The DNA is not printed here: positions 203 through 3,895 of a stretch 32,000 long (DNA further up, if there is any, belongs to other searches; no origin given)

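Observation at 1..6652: POR-gamma/IorB-like + HdrA-HdrA-MvhD + HdrD-like + EtfA + EtfB: a compact operon resembling an uncharacterised flavin-based electron-bifurcation (or confurcation) module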

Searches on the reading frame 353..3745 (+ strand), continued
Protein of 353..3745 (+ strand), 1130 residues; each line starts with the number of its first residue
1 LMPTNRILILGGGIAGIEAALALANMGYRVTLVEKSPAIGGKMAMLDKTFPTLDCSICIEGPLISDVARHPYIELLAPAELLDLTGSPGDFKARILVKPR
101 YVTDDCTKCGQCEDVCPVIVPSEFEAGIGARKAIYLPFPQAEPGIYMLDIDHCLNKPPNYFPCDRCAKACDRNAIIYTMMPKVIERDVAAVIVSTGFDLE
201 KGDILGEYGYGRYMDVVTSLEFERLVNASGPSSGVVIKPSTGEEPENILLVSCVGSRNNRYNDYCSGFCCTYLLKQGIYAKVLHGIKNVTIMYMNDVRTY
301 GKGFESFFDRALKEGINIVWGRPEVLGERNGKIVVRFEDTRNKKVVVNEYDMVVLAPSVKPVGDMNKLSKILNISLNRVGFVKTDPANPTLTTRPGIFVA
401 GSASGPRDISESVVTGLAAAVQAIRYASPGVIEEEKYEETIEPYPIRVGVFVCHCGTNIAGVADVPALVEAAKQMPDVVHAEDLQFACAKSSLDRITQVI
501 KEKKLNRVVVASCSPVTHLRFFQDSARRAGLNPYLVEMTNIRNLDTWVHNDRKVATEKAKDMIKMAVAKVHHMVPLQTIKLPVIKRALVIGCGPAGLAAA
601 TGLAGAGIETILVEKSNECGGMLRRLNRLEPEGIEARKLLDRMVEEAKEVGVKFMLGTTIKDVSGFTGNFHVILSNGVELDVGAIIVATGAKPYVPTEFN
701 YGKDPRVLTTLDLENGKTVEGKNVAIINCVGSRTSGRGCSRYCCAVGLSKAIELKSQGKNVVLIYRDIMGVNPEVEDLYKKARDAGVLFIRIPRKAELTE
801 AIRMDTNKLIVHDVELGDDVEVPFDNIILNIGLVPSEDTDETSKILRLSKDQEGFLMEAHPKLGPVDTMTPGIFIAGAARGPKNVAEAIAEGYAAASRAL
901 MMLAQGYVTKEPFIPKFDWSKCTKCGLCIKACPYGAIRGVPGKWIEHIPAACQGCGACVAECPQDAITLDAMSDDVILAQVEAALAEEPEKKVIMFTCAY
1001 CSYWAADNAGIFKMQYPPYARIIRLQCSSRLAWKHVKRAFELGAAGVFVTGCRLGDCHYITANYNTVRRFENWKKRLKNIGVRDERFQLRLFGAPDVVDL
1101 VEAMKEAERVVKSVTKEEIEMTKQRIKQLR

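Call 20: search_solved_structures(query=window:353-3745:+, max_evalue=0.00001, show_alignments=2)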
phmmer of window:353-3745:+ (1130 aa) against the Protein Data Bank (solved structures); distinct sequences matched with E-value up to 0.00001: 33.
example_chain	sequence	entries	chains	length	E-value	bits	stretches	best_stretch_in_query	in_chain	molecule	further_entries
5odc_A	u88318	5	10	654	1.2e-177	596.1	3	4-356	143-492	Heterodisulfide reductase, subunit A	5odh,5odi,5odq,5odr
8rvu_a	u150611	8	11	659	2.1e-169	568.8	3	5-356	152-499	H(2):CoB-CoM heterodisulfide,ferredoxin reductase subunit A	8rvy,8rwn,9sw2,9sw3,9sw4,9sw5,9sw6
8rvv_A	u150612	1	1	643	2.5e-167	562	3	5-355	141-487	H(2):CoB-CoM heterodisulfide,ferredoxin reductase subunit A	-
7bkb_A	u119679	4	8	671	2.6e-139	469.2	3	8-375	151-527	CoB--CoM heterodisulfide reductase iron-sulfur subunit A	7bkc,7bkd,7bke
9sfi_A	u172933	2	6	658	1.4e-132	446.9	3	7-340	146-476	CoB--CoM heterodisulfide reductase iron-sulfur subunit A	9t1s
6tjr_A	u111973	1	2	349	1e-36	129.4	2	187-425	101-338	Fumarate reductase/succinate dehydrogenase flavoprotein domain protein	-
5odc_D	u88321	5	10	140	5.7e-26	93.8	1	988-1107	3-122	Methyl-viologen reducing hydrogenase subunit D | Methyl-viologen reducing hydrogenase, subunit D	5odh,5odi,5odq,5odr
8rvu_F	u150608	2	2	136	1.3e-25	92.6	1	990-1112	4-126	Methyl viologen-reducing hydrogenase, subunit D-related protein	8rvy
8rvv_F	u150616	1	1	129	1.6e-25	92.4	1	990-1112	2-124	Methyl viologen-reducing hydrogenase, subunit D-related protein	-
7bkb_F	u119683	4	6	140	1.1e-24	89.6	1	987-1115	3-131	F420-non-reducing hydrogenase subunit D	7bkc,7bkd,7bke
9sw2_D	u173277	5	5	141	6.4e-24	87.1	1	988-1105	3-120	F420-non-reducing hydrogenase iron-sulfur subunit D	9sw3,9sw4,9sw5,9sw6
9sfi_K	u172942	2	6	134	1.6e-17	65.9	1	991-1113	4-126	F420-non-reducing hydrogenase subunit delta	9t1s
4gcm_A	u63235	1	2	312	7.3e-11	43.8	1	588-692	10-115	Thioredoxin reductase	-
7aaw_A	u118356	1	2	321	6.2e-10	40.7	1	586-899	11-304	Thioredoxin reductase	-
9sw6_G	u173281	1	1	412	6.5e-10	40.7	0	917-972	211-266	Polyferredoxin protein MvhB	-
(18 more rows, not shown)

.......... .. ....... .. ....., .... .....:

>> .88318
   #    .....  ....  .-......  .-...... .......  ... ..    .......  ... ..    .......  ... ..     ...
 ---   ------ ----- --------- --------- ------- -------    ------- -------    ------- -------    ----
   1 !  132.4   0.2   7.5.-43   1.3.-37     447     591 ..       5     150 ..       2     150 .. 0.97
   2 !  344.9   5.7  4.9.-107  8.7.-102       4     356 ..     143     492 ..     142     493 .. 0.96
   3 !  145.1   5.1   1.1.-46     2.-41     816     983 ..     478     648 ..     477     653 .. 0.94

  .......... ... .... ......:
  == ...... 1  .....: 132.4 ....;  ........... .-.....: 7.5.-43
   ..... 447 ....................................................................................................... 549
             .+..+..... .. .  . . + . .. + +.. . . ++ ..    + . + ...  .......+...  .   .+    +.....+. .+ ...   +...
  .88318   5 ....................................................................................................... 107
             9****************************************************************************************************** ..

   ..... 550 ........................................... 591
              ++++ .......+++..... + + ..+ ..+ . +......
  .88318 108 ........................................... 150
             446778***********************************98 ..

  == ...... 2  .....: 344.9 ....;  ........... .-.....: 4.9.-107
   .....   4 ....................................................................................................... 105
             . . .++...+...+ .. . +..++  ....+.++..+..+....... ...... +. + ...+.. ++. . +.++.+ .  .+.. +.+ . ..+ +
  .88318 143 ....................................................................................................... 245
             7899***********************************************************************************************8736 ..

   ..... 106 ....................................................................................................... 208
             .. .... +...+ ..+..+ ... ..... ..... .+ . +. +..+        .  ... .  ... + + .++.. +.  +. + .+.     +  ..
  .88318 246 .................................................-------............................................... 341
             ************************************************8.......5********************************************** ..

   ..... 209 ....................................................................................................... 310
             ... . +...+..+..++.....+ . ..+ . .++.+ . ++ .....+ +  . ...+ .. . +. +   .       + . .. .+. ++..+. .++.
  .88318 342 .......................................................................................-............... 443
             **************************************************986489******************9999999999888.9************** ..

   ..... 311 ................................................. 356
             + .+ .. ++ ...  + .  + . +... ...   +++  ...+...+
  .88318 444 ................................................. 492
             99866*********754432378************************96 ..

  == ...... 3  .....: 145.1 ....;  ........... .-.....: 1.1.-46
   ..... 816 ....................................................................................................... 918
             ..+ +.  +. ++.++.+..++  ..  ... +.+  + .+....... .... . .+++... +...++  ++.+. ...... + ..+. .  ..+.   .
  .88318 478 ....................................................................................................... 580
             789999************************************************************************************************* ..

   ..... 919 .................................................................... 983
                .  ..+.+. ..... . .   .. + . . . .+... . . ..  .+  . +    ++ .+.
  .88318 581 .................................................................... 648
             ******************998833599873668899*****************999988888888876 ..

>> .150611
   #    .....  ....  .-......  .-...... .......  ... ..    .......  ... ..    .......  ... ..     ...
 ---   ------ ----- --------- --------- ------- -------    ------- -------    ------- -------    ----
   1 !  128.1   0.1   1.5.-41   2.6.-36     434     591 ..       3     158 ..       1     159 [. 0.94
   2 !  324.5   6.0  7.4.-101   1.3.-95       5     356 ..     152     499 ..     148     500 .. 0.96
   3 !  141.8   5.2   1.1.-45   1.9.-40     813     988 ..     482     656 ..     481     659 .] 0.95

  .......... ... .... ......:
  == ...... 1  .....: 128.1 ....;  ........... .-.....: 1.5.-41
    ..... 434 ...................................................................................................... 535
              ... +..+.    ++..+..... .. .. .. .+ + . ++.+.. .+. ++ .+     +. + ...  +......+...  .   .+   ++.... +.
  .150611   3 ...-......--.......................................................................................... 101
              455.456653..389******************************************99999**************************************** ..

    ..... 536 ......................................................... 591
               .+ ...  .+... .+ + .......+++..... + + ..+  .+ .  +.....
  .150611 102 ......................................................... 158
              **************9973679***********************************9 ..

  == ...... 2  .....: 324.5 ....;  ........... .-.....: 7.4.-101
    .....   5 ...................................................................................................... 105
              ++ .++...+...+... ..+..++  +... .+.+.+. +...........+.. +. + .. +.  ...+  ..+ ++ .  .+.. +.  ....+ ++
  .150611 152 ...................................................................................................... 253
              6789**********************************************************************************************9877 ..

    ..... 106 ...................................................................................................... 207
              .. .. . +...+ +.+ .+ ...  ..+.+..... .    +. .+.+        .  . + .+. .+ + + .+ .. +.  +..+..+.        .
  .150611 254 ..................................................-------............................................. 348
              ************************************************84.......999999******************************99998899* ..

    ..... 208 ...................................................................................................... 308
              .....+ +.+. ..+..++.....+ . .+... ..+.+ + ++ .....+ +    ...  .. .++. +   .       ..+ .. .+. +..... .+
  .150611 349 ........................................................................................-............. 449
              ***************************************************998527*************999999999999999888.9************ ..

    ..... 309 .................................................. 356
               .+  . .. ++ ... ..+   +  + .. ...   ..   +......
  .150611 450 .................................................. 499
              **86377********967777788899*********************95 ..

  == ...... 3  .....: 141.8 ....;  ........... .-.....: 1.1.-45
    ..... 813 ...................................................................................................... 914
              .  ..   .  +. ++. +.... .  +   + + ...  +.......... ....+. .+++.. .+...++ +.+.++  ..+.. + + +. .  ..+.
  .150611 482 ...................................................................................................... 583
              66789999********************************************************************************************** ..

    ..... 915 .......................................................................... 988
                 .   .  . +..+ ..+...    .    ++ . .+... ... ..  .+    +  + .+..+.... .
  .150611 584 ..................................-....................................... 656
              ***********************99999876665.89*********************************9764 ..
